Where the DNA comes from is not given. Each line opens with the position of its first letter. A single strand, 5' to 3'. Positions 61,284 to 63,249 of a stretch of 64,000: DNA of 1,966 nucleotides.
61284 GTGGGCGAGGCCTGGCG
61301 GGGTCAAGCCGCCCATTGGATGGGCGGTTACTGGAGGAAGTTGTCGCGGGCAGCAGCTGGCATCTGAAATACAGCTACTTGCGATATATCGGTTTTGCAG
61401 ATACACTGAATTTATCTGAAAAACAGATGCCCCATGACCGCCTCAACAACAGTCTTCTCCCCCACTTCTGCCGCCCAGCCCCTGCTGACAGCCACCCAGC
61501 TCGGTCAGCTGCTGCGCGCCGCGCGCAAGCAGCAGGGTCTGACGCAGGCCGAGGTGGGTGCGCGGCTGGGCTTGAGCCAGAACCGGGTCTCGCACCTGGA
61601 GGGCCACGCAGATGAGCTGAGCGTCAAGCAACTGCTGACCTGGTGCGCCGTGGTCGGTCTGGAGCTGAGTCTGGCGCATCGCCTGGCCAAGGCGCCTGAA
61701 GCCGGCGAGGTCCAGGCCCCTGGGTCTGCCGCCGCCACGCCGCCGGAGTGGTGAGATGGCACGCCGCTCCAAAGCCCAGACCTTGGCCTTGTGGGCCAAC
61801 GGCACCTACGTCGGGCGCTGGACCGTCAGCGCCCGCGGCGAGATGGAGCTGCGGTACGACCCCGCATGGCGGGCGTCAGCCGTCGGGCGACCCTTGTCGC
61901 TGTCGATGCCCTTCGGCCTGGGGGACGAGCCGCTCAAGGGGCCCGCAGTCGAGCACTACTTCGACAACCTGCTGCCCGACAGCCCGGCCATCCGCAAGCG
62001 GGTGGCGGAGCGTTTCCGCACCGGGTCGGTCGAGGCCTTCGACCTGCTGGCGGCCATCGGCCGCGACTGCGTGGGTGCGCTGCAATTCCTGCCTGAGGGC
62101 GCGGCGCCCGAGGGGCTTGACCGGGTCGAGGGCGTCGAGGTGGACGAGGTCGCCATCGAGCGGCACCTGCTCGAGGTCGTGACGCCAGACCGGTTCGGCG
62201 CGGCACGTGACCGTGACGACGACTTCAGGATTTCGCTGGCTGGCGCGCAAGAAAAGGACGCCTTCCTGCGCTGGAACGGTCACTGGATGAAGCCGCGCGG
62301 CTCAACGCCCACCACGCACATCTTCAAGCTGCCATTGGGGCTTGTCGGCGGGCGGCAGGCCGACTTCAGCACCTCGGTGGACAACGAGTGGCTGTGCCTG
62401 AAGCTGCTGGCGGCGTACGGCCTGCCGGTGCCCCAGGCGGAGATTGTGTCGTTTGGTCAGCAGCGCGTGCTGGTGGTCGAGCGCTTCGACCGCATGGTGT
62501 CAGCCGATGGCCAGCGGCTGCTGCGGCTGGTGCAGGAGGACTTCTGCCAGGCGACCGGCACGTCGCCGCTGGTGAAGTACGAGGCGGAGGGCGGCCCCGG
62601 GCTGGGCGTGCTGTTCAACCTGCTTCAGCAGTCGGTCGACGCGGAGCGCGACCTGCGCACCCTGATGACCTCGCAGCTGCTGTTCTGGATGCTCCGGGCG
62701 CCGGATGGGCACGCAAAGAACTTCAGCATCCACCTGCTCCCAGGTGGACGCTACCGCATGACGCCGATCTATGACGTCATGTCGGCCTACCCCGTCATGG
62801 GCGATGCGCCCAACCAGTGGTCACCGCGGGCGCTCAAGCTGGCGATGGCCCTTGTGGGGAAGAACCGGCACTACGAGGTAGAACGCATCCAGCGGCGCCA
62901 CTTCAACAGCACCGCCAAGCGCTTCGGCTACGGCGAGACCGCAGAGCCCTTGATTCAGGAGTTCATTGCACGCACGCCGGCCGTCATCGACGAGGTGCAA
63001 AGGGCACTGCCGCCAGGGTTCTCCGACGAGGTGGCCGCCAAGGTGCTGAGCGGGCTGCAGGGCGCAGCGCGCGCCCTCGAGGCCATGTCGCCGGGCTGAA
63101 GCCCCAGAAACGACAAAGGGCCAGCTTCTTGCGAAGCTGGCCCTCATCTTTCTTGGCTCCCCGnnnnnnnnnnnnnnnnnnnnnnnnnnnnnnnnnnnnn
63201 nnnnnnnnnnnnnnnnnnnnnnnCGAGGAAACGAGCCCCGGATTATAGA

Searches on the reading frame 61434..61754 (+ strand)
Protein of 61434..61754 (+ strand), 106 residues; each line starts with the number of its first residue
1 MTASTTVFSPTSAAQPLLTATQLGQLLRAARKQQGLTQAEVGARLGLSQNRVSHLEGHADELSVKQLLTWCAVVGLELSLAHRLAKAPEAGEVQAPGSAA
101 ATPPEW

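Call 3: search_protein_families(library=pfam, proteins=[window:61434-61754:+], max_evalue=1)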
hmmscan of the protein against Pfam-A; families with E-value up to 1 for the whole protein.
window:61434-61754:+ (106 aa): 11 families
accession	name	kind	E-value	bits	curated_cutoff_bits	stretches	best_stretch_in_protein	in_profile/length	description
PF13744.12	HTH_37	-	5.6e-10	39.3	27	1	16-79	12-76/80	Helix-turn-helix domain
PF13560.12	HTH_31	-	1.7e-09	38.3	27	1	22-78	1-58/64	Helix-turn-helix domain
PF01381.28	HTH_3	-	2.5e-08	34.3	23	1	27-56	1-30/55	Helix-turn-helix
PF04545.22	Sigma70_r4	-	3.6e-06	26.8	24.1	1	31-58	16-43/50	Sigma-70, region 4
PF12844.13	HTH_19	-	0.00011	22.5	30.2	1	24-58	1-35/64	Helix-turn-helix domain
PF13413.12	HTH_25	-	0.00021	21.5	24.6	1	26-57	1-32/62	Helix-turn-helix domain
PF13412.12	HTH_24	-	0.0061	16.6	21.9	1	25-53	7-35/48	Winged helix-turn-helix DNA-binding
PF12802.13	MarR_2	-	0.0063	17.1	27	1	18-54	3-39/61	MarR family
PF13384.12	HTH_23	-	0.034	14.4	24.6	1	29-54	13-36/50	Homeodomain-like domain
PF20432.4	Xre-like-HTH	-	0.04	14.6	25.8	1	28-67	16-55/63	Antitoxin Xre-like helix-turn-helix domain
PF13748.11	ABC_membrane_3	-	0.21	11.4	27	1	29-64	86-121/237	ABC transporter transmembrane region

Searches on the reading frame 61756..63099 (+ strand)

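Call 3: search_protein_families(library=pfam, proteins=[window:61756-63099:+], max_evalue=1)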
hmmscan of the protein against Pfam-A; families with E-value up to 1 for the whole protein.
window:61756-63099:+ (447 aa): 3 families
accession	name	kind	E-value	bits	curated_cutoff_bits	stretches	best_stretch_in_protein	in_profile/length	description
PF07804.18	HipA_C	-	2.4e-48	165.1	30.5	1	159-409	1-211/213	HipA-like C-terminal domain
PF13657.11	Couple_hipA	-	2.2e-21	76.6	22.5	1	11-111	2-98/99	HipA N-terminal domain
PF20613.4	HipA_2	-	0.12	12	27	1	201-236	32-66/240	HipA-like kinase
